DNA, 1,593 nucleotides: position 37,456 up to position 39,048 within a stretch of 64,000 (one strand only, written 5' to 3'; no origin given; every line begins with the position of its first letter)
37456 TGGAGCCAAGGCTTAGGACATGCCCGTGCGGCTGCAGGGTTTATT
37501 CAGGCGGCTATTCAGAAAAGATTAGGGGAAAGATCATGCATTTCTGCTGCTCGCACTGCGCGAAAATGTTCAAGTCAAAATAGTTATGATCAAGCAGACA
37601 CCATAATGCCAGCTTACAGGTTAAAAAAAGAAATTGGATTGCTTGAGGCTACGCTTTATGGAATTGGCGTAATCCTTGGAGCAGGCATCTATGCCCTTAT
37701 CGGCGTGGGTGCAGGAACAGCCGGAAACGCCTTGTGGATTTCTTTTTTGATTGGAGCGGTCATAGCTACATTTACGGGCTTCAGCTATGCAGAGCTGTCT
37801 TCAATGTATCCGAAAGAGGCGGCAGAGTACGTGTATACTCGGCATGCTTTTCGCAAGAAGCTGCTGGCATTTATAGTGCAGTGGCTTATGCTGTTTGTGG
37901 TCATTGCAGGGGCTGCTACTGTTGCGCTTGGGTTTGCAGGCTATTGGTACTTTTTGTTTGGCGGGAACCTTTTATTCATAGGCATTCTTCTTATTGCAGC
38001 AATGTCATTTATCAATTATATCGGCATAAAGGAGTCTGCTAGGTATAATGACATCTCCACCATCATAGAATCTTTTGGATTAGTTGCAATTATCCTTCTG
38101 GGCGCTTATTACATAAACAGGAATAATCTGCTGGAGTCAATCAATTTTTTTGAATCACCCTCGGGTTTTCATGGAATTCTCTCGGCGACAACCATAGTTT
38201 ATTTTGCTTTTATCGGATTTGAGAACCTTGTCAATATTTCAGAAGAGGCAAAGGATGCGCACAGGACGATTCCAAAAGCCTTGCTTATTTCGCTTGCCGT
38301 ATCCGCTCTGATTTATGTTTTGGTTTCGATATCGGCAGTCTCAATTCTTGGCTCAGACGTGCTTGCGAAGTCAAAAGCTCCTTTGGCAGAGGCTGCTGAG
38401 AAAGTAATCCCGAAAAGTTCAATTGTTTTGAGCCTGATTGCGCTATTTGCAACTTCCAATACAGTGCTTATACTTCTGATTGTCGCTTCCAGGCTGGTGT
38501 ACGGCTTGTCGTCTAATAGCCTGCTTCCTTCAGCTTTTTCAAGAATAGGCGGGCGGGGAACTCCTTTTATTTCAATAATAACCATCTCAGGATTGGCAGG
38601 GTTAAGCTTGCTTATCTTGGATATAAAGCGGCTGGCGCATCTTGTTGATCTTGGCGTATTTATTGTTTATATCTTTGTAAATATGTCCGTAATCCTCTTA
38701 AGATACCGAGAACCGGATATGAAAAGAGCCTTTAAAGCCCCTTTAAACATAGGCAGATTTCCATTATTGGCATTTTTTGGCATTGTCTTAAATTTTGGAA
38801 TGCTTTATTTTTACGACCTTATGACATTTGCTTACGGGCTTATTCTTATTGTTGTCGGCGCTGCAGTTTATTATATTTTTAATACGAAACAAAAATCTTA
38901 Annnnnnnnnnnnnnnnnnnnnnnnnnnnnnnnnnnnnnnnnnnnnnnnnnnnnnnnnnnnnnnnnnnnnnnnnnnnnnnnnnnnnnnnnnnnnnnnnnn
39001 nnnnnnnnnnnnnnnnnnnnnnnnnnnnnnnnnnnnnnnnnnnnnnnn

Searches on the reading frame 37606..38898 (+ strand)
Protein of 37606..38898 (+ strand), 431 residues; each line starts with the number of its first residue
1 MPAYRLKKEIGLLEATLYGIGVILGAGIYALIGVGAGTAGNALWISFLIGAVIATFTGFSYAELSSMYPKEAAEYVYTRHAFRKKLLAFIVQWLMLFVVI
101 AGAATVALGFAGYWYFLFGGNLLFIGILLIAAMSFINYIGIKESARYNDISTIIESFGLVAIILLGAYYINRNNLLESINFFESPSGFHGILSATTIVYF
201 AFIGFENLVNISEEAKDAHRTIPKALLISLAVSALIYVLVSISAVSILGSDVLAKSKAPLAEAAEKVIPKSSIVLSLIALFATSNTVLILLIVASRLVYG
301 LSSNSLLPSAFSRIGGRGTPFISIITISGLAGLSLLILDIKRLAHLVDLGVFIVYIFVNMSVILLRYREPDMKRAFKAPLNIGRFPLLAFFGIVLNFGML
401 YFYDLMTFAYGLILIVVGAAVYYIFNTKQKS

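Call 90: search_protein_families(library=pfam, proteins=[window:37606-38898:+], max_evalue=0.001)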
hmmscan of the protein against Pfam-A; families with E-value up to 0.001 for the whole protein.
window:37606-38898:+ (431 aa): 3 families
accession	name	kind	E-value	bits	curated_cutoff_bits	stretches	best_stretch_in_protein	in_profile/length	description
PF13520.12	AA_permease_2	-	1.1e-51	176.5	27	1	10-399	1-407/427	Amino acid permease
PF00324.27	AA_permease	-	3.8e-33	115.3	24.6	1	16-409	3-426/470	Amino acid permease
PF03845.19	Spore_permease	-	7.5e-09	35.3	23.4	1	20-268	12-254/321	Spore germination protein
